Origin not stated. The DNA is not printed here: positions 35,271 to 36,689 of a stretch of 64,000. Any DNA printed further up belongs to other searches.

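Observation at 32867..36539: GmhA-like isomerase plus HldE-type kinase::HAD fusion plus DHS-fold protein: a heptose-phosphate-like pathway with no nucleotidyltransferase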

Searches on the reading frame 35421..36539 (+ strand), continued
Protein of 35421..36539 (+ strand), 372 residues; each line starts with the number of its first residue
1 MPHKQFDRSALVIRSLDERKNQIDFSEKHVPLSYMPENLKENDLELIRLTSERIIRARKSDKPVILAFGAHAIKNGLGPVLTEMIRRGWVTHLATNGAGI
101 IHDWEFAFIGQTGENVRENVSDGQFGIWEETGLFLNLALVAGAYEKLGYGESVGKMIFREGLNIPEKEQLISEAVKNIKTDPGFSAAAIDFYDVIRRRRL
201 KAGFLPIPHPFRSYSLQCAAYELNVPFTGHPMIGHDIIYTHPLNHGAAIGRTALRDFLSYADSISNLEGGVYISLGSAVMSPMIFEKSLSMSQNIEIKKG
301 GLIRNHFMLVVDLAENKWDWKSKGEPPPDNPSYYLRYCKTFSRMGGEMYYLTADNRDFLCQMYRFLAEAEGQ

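Call 27: find_related_loci(query=A3, collection=genome_contigs, flank=10000)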
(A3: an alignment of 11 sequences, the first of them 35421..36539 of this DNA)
Query A3 (372 aa) in genome_contigs; peptide patterns used: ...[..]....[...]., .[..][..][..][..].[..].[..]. (x = any residue, [..] = any of these).
600 stretches matched a pattern (row limit reached: there are more); 588 encode a relative of the query (tblastn E <= 1e-3); the best 80 are kept; 80 distinct loci.
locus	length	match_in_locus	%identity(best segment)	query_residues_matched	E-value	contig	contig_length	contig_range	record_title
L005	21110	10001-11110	66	1-370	1e-169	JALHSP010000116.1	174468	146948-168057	MAG: Bacteroidales bacterium isolate PFL1 seq_2908053, whole genome shotgun sequence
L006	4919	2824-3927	63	1-368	3e-166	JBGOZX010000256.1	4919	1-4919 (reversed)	MAG: Bacteroidia bacterium isolate OBJ_0618_130150_142 k141_6637203_length_4919_cov_15.7154, whole genome shotgun sequen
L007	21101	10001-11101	63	1-367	1e-162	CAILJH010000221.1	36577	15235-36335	MAG: uncultured Prolixibacteraceae bacterium isolate MJ-time_bin-5436 genome assembly, contig: bin-5436:221/287, whole g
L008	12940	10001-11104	62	1-368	4e-159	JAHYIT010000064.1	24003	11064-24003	MAG: Mariniphaga sp. isolate KA03 NODE_1094_length_24003_cov_8.476336, whole genome shotgun sequence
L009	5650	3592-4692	63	1-367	2e-160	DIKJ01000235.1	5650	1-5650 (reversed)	MAG TPA_asm: Bacteroidales bacterium UBA5621 UBA5621_contig_183463, whole genome shotgun sequence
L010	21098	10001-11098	60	1-366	5e-157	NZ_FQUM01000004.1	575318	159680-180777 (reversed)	Mariniphaga anaerophila strain DSM 26910, whole genome shotgun sequence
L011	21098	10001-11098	61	1-366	1e-154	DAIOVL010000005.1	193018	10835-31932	MAG TPA_asm: Bacteroidales bacterium isolate CTOTU18744 NODE_29_length_193018_cov_10.164192, whole genome shotgun sequen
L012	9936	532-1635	62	1-368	5e-154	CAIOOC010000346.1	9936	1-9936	MAG: uncultured Bacteroidia bacterium isolate AM-lipid-01-D7_bin-0061 genome assembly, contig: bin-0061:346/931, whole g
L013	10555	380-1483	59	1-368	1e-153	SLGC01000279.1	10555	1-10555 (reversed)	MAG: Bacteroidales bacterium isolate CSSed162cmB_75 CSSed16-2cmB-23305, whole genome shotgun sequence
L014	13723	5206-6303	62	1-366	1e-153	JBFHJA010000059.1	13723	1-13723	MAG: Draconibacterium sp. isolate Mix_sand07.2021.05.G.52 k141_674823_length_13723_cov_52.1420, whole genome shotgun seq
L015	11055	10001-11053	62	1-351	2e-153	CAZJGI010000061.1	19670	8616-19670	MAG TPA_asm: uncultured Prolixibacteraceae bacterium isolate SRP192927_co6_779 genome assembly, contig: NODE_6013_length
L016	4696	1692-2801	59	1-369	1e-153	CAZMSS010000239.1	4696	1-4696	MAG TPA_asm: uncultured Verrucomicrobiota bacterium isolate binchicken_co2_359 genome assembly, contig: NODE_20478_lengt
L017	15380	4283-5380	61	1-366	8e-151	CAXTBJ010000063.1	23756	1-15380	MAG TPA_asm: uncultured Bryocella sp. isolate private_T1868_metawrap_bin.1 genome assembly, contig: private_T1868_metawr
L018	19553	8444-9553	59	1-370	6e-150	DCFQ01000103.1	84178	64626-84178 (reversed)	MAG TPA_asm: Bacteroidales bacterium UBA1800 UBA1800_contig_1080, whole genome shotgun sequence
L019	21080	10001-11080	59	5-366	7e-148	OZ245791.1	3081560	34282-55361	MAG: Victivallales bacterium isolate 31a4d9ff-eb2b-44ba-b10b-e3ac66b60536 genome assembly, chromosome: 1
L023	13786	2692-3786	57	1-367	1e-143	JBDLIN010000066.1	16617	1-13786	MAG: Bacteroidota bacterium isolate MAG032 MAG032_66, whole genome shotgun sequence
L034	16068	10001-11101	56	1-368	1e-138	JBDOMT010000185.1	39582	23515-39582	MAG: Pirellulales bacterium isolate FK190211_WC_24_26_27_29_metabat2_scaf2bin.120 NODE_549_length_39582_cov_1.769940, wh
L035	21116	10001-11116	55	1-372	6e-136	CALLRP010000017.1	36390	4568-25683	MAG: uncultured bacterium isolate R1_Bin_METABAT__202_1 genome assembly, contig: c_000001512896, whole genome shotgun se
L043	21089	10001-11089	55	6-366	2e-129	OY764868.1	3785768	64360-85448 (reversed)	MAG: Spirochaetia bacterium isolate 011fa16d-6e6a-4572-b8a7-e5a7f8581680 genome assembly, chromosome: 1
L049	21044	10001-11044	54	1-348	2e-127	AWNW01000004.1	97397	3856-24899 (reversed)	Candidatus Hydrogenedens terephthalaticus JGI OTU-1 NKB19COM1_contig_3_0.4, whole genome shotgun sequence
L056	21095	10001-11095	54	6-362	8e-122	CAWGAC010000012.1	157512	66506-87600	MAG: uncultured Spirochaetota bacterium isolate MFD04408.bin.2.124 genome assembly, contig: contig_38685, whole genome s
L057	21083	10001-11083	52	5-366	2e-121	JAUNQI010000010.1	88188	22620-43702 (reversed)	MAG: Eubacteriales bacterium isolate S38M_St_31 NODE_30_length_88188_cov_11.459408, whole genome shotgun sequence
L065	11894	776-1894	48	6-366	5e-114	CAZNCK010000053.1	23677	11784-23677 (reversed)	MAG TPA_asm: uncultured Treponemataceae bacterium isolate SRP050083_co2_42 genome assembly, contig: NODE_1375_length_236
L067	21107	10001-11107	48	1-366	5e-114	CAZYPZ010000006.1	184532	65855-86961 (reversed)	MAG TPA_asm: uncultured bacterium isolate binchicken_co135_194 genome assembly, contig: NODE_149_length_184532_cov_7.343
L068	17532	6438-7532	49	6-366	9e-113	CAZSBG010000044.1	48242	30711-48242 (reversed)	MAG TPA_asm: uncultured Cytophagia bacterium isolate SRP141376_co4_290 genome assembly, contig: NODE_1311_length_48242_c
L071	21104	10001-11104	50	5-372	2e-112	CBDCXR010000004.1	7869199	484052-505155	MAG: Planctomycetota bacterium isolate 4b603351-8a71-4708-9f49-a82285727c68 genome assembly, contig: contig_4, whole gen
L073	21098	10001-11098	51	4-366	4e-109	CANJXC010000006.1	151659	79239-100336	MAG: Spirochaetales bacterium isolate RH-23may17-786 genome assembly, contig: RH-23may17-C607, whole genome shotgun sequ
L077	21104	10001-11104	44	2-370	4e-106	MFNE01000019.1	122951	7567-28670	MAG: Candidatus Lambdaproteobacteria bacterium RIFOXYD2_FULL_50_16 rifoxyd2_full_scaffold_200, whole genome shotgun sequ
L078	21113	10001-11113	44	1-372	2e-105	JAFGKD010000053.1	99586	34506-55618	MAG: candidate division KSB1 bacterium isolate Zod_Metabat.31 k87_7281556, whole genome shotgun sequence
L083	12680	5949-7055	44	1-370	1e-102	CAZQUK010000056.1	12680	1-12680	MAG TPA_asm: uncultured Oligoflexia bacterium isolate SRP062349_co3_121 genome assembly, contig: NODE_2397_length_12680_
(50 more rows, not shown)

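Call 31: search_protein_families(library=pfam, proteins=[L008:6350-7327:+, L078:1991-3196:-, L014:12140-13435:+, L043:8586-9854:-, L071:9245-10714:-, L010:5694-8066:+, L023:8551-11364:+, L073:14417-15424:-, L068:5027-6301:+, L065:3048-4019:-], max_evalue=0.001)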
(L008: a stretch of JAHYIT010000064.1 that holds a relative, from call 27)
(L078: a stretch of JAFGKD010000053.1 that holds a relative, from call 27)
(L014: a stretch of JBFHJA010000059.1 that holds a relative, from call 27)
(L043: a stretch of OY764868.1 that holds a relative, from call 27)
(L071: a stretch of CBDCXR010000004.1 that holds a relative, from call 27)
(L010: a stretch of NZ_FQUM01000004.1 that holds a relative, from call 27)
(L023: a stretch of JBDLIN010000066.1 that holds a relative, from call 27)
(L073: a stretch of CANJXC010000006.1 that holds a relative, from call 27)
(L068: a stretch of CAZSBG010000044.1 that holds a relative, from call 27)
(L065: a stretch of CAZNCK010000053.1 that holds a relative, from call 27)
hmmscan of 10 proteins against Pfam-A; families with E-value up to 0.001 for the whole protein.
L008:6350-7327:+ (325 aa): 2 families
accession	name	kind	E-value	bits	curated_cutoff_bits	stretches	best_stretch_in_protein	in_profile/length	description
PF00480.26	ROK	-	5.9e-54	184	22.9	1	9-314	1-284/294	ROK family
PF02685.22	Glucokinase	-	2.7e-05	23.8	22.1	1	91-254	83-241/314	Glucokinase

L078:1991-3196:- (401 aa): 9 families
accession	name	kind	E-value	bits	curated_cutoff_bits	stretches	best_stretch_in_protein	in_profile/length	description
PF00158.32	Sigma54_activat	-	3.5e-73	245.3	20.2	1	28-195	1-168/168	Sigma-54 interaction domain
PF25601.1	AAA_lid_14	-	2.4e-23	82.2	27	1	200-279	1-80/87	AAA+ ATPase lid domain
PF14532.12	Sigma54_activ_2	-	4.4e-21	76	25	1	29-199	1-138/138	Sigma-54 interaction domain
PF02954.25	HTH_8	-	2.4e-15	56.4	22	1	354-394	2-42/42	Bacterial regulatory protein, Fis family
PF07728.20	AAA_5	-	2.2e-08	34.6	22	1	52-172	2-125/139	AAA domain (dynein-related subfamily)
PF07724.20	AAA_2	-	2.2e-07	31.5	27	1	50-181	4-136/166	AAA domain (Cdc48 subfamily)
PF18024.7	HTH_50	-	1.6e-06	28.2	27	1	352-396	6-49/50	Helix-turn-helix domain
PF00004.35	AAA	-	6.6e-05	23.8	21.2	1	52-176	1-114/131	ATPase family associated with various cellular activities (AAA)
PF01078.27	Mg_chelatase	-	0.00066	19.6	20.3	0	107-169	93-157/207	Magnesium chelatase, subunit ChlI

L014:12140-13435:+ (431 aa): 2 families
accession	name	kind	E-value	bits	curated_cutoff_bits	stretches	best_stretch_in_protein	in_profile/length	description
PF01408.29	GFO_IDH_MocA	-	4.7e-16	60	24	1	92-210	1-118/120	Oxidoreductase family, NAD-binding Rossmann fold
PF10518.14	TAT_signal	-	0.00082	19.6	22.7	0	32-50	2-20/21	TAT (twin-arginine translocation) pathway signal sequence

L043:8586-9854:- (422 aa): 3 families
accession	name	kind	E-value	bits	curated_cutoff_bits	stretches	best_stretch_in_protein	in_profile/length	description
PF00005.33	ABC_tran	-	1.7e-36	126.3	25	1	41-184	1-137/137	ABC transporter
PF08402.16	TOBE_2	-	2e-13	50.7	21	1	302-383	1-75/76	TOBE domain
PF13304.12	AAA_21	-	0.00024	21.7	27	0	153-216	235-300/304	AAA domain, putative AbiEii toxin, Type IV TA system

L071:9245-10714:- (489 aa): 0 families

L010:5694-8066:+ (790 aa): 2 families
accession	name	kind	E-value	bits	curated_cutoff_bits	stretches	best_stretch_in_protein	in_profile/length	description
PF07971.18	Glyco_hydro_92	-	1.1e-182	608.6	24.6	1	287-769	1-463/464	Glycosyl hydrolase family 92 catalytic domain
PF17678.7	Glyco_hydro_92N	-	5e-91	305.2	34.5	1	46-281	1-236/236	Glycosyl hydrolase family 92 N-terminal domain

L023:8551-11364:+ (937 aa): 4 families
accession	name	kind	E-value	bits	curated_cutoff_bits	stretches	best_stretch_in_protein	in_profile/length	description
PF01074.27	Glyco_hydro_38N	-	1.2e-29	104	25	1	11-307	2-257/270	Glycosyl hydrolases family 38 N-terminal domain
PF07748.19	Glyco_hydro_38C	-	1.6e-20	74.7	25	1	551-779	1-200/206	Glycosyl hydrolases family 38 C-terminal domain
PF09261.16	Alpha-mann_mid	-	1.8e-10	41.2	31.1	1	336-427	5-95/96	Alpha mannosidase middle domain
PF17677.7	Glyco_hydro38C2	-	1.9e-08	34.7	22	1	860-933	2-72/72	Glycosyl hydrolases family 38 C-terminal beta sandwich domain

L073:14417-15424:- (335 aa): 2 families
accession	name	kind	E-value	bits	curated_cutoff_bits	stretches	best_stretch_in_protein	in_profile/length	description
PF13377.12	Peripla_BP_3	-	7.5e-18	65.6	26.5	1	178-323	4-166/167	Periplasmic binding protein-like domain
PF00356.27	LacI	-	1.3e-08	34.9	27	1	4-51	1-46/46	Bacterial regulatory proteins, lacI family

L068:5027-6301:+ (424 aa): 1 family
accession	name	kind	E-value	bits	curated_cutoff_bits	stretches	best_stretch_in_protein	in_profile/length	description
PF01208.23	URO-D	-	8.2e-17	61.7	23.9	1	270-418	206-346/346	Uroporphyrinogen decarboxylase (URO-D)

L065:3048-4019:- (323 aa): 2 families
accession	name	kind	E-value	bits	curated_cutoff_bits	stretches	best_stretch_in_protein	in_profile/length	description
PF13407.12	Peripla_BP_4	-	2.4e-42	145.7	35.1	1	27-255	1-229/258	Periplasmic binding protein domain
PF00532.27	Peripla_BP_1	-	1.6e-06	28.2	22.2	1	26-236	3-209/281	Periplasmic binding proteins and sugar binding domain of LacI family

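Call 34: search_protein_families(library=pfam, proteins=[L010:11142-11738:+, L035:6473-9121:+, L012:5994-8276:+, L073:11128-12249:+, L067:11127-12422:+, L077:11181-12020:+, L077:8899-9984:+, L077:5600-6691:+, L049:9073-9975:+, L034:12731-13687:+], max_evalue=0.001)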
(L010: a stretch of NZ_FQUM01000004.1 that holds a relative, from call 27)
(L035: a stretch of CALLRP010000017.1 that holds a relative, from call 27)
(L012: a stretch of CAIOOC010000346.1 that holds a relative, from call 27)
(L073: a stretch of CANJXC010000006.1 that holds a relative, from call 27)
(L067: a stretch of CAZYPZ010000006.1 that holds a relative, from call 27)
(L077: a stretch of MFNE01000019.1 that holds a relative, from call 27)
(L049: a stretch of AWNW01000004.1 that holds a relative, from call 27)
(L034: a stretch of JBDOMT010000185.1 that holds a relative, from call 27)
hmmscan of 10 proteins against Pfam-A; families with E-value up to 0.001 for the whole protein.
L010:11142-11738:+ (198 aa): 2 families
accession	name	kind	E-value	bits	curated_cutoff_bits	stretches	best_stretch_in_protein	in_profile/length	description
PF06439.18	3keto-disac_hyd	-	3.4e-35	122.2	26.8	1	25-186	1-179/187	3-keto-disaccharide hydrolase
PF19763.6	DUF6250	-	0.00099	19.4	26.9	0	132-186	107-162/165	Domain of unknown function (DUF6250)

L035:6473-9121:+ (882 aa): 3 families
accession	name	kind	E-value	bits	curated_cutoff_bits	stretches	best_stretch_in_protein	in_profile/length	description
PF01411.24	tRNA-synt_2c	-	2e-199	664.1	30.3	1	5-558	1-552/552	tRNA synthetases class II (A)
PF07973.19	tRNA_SAD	-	3.2e-16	59.5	24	1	655-698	1-44/44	Threonyl and Alanyl tRNA synthetase second additional domain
PF02272.25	DHHA1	-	5.4e-16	59.4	25.9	1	773-873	2-100/102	DHHA1 domain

L012:5994-8276:+ (760 aa): 0 families

L073:11128-12249:+ (373 aa): 3 families
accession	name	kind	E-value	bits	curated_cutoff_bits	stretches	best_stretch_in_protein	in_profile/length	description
PF21621.3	MPI_cupin_dom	-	0.00012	22.4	27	0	294-350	10-64/79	Mannose-6-phosphate isomerase, cupin domain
PF07883.17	Cupin_2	-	0.00012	22.2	27.2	0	189-209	36-56/70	Cupin domain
PF20511.4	PMI_typeI_cat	-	0.00034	21.2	22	1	92-136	66-111/143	Phosphomannose isomerase type I, catalytic domain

L067:11127-12422:+ (431 aa): 2 families
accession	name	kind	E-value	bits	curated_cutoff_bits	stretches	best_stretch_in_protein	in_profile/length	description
PF00251.26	Glyco_hydro_32N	-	3e-69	234.4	22.1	1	10-296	1-307/307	Glycosyl hydrolases family 32 N-terminal domain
PF08244.19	Glyco_hydro_32C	-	3.7e-09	37.2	21.9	1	351-428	85-157/158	Glycosyl hydrolases family 32 C terminal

L077:11181-12020:+ (279 aa): 5 families
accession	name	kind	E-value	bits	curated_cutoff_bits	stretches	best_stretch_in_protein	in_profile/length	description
PF00456.26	Transketolase_N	-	8.3e-28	97.8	22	1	18-264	6-260/334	Transketolase, thiamine diphosphate binding domain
PF13292.11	DXP_synthase_N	-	1.2e-16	61.2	21.2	1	9-182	13-172/274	1-deoxy-D-xylulose-5-phosphate synthase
PF02775.26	TPP_enzyme_C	-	5.5e-11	42.9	21.9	1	117-232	24-140/151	Thiamine pyrophosphate enzyme, C-terminal TPP binding domain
PF00676.26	E1_dh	-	1.8e-06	27.6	22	1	121-183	101-162/300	Dehydrogenase E1 component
PF09364.15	XFP_N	-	0.00062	19.1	23.7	1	127-224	142-239/364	XFP N-terminal domain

L077:8899-9984:+ (361 aa): 2 families
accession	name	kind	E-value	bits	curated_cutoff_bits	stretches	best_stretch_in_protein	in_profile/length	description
PF04055.27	Radical_SAM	-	6.6e-22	78.9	29.5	1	36-199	1-165/166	Radical SAM superfamily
PF13186.11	SPASM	-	2.4e-07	31.4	21.5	1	278-339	10-66/67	Iron-sulfur cluster-binding domain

L077:5600-6691:+ (363 aa): 3 families
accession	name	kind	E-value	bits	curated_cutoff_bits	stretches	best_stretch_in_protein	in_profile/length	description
PF00483.29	NTP_transferase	-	1.9e-39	136.2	21.2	1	133-359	2-243/245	Nucleotidyl transferase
PF12804.13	NTP_transf_3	-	2.7e-10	41.1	27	1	134-268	2-129/160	MobA-like NTP transferase domain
PF00571.33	CBS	-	4.3e-08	33.8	24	1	20-65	11-56/57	CBS domain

L049:9073-9975:+ (300 aa): 1 family
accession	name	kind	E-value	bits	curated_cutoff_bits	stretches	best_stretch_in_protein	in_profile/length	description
PF03009.23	GDPD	-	4.6e-41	142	23.6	1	41-266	1-243/244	Glycerophosphoryl diester phosphodiesterase family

L034:12731-13687:+ (318 aa): 1 family
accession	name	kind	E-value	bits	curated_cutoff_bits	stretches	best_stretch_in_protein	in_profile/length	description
PF00701.28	DHDPS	-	4.4e-19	68.7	22.1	2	18-117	3-101/289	Dihydrodipicolinate synthetase family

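Call 36: search_protein_families(library=pfam, proteins=[P0298, P0363, P0387, P0328, P0318, P0350, P0266, L083:1784-3277:+, L083:3277-4836:+, L077:7344-8810:+], max_evalue=0.001)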
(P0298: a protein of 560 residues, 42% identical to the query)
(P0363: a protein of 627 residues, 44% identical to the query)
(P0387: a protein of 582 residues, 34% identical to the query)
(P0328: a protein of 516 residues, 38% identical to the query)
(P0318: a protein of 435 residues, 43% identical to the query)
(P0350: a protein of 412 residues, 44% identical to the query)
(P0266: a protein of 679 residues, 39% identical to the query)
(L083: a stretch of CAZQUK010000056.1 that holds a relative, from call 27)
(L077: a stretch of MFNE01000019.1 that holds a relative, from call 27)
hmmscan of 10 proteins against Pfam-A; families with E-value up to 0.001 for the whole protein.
P0298 (560 aa): 3 families
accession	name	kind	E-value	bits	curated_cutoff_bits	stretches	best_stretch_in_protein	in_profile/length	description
PF13580.11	SIS_2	-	3.2e-07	30.9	27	0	468-514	90-138/138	SIS domain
PF01380.27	SIS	-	1.3e-06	28.7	25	1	476-536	50-110/131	SIS domain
PF21570.3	ArgZ-like_C_2nd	-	8.9e-05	22.7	27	1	45-108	2-65/213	Arginine dihydrolase ArgZ-like, C-terminal, Rossmann fold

P0363 (627 aa): 2 families
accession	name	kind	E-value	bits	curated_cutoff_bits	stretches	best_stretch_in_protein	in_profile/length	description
PF13231.12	PMT_2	-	1.5e-05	25.7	26.1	1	207-338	21-157/160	Dolichyl-phosphate-mannose-protein mannosyltransferase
PF21570.3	ArgZ-like_C_2nd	-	0.00014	22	27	1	51-113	3-65/213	Arginine dihydrolase ArgZ-like, C-terminal, Rossmann fold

P0387 (582 aa): 2 families
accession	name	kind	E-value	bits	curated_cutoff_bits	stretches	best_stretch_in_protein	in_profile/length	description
PF21570.3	ArgZ-like_C_2nd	-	4.1e-05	23.8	27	1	311-370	5-64/213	Arginine dihydrolase ArgZ-like, C-terminal, Rossmann fold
PF01916.23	DS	-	0.00044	20.1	27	1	313-363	23-74/288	Deoxyhypusine synthase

P0328 (516 aa): 2 families
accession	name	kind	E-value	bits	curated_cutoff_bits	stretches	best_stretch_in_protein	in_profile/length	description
PF01467.32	CTP_transf_like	-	4.5e-14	53.2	21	1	377-466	3-92/133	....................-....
PF21570.3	ArgZ-like_C_2nd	-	4.8e-05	23.6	27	1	42-104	3-65/213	Arginine dihydrolase ArgZ-like, C-terminal, Rossmann fold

P0318 (435 aa): 0 families

P0350 (412 aa): 0 families

P0266 (679 aa): 2 families
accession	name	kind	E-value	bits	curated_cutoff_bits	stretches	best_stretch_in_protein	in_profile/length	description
PF21570.3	ArgZ-like_C_2nd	-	8e-08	32.6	27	0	58-115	7-64/213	Arginine dihydrolase ArgZ-like, C-terminal, Rossmann fold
PF01916.23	DS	-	0.00069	19.4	27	0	409-456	27-74/288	Deoxyhypusine synthase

L083:1784-3277:+ (497 aa): 1 family
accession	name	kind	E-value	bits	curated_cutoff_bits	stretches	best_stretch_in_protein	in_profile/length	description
PF01467.32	CTP_transf_like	-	2.6e-14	54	21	1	37-147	2-110/133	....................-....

L083:3277-4836:+ (519 aa): 2 families
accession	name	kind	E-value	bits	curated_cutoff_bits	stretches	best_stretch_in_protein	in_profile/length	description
PF00294.29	PfkB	-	1.4e-29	103.9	25.8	1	196-496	2-296/302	pfkB family carbohydrate kinase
PF01467.32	CTP_transf_like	-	4.7e-11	43.5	21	1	32-120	2-90/133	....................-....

L077:7344-8810:+ (488 aa): 1 family
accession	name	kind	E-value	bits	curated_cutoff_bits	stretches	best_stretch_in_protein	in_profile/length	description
PF01467.32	CTP_transf_like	-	3.2e-12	47.2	21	1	29-129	3-105/133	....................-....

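Call 37: find_homologous_proteins(query=P0279)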
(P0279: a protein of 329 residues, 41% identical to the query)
Query P0279 (329 aa): 8000 proteins with E <= 0.001 among 8000 candidates; the best 120 are listed.
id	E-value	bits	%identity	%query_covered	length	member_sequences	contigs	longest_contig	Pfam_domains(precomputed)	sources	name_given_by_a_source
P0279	3.0e-227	772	100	100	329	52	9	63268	-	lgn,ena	-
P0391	1.5e-211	720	94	99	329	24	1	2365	-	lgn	-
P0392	1.5e-195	667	86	100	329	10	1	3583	-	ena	-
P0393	2.3e-193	660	85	99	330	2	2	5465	-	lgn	-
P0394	6.6e-193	659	84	100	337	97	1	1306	-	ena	-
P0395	6.9e-193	659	84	99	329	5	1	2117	-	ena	-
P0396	4.8e-185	633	82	100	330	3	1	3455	-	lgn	-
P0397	5.4e-185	633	81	100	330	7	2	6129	-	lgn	-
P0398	5.5e-185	633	82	99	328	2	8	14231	-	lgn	-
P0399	9.0e-185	632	81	99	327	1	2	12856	-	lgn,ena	-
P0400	9.9e-185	632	82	99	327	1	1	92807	-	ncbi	-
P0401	3.2e-184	630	80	99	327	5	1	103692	-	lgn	-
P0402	7.0e-183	626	79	98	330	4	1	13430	-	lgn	-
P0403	1.1e-182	625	80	99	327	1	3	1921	-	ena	-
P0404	1.3e-182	625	80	100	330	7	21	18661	-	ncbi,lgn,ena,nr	ncbi:MAG: hypothetical protein HFG09_04280 [Oscillibacter sp.]|nr:hypothetical protein [Oscillibacte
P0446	2.0e-174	598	76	99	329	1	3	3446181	-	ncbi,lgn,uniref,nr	ncbi:hypothetical protein [Caproiciproducens sp. CPB-2]|uniref:hypothetical protein n=1 Tax=unclassi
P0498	2.0e-166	572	75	99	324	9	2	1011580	PF21570.4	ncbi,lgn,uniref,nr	ncbi:hypothetical protein H8699_00790 [Christensenellaceae bacterium NSJ-44]|uniref:Uncharacterized 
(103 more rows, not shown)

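Call 38: find_encoding_contigs(protein=P0446, flank=9000, max_places=1)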
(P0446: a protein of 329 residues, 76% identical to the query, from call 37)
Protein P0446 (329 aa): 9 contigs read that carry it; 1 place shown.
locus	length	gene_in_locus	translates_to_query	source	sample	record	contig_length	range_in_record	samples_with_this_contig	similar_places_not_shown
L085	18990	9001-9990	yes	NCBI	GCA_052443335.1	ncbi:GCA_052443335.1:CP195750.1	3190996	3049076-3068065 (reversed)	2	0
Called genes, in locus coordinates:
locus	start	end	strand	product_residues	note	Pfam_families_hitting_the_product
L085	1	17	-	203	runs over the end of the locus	PF01195:Pept_tRNA_hydro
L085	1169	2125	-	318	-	PF13793:Pribosyltran_N, PF00156:Pribosyltran, PF14572:Pribosyl_synth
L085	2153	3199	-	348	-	PF00483:NTP_transferase, PF01128:IspD (weak), PF12804:NTP_transf_3, PF00132:Hexapep (faint), PF25084:LbH_EIF2B (weak)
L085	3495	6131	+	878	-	PF01326:PPDK_N, PF00391:PEP-utilizers, PF02896:PEP-utilizers_C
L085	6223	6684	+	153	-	-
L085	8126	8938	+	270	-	PF00702:Hydrolase, PF12710:HAD (faint), PF13419:HAD_2 (faint)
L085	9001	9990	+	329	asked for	-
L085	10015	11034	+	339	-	PF00294:PfkB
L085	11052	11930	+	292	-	PF10114:PocR, PF12833:HTH_18, PF00165:HTH_AraC (weak)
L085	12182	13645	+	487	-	-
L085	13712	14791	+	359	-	PF00532:Peripla_BP_1, PF13407:Peripla_BP_4, PF13377:Peripla_BP_3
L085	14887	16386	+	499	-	PF00005:ABC_tran, PF09818:ABC_ATPase (faint), PF13304:AAA_21 (faint), PF00005:ABC_tran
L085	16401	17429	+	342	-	PF02653:BPD_transp_2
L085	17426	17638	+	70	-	-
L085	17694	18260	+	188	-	PF13580:SIS_2, PF01380:SIS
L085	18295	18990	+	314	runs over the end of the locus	PF00480:ROK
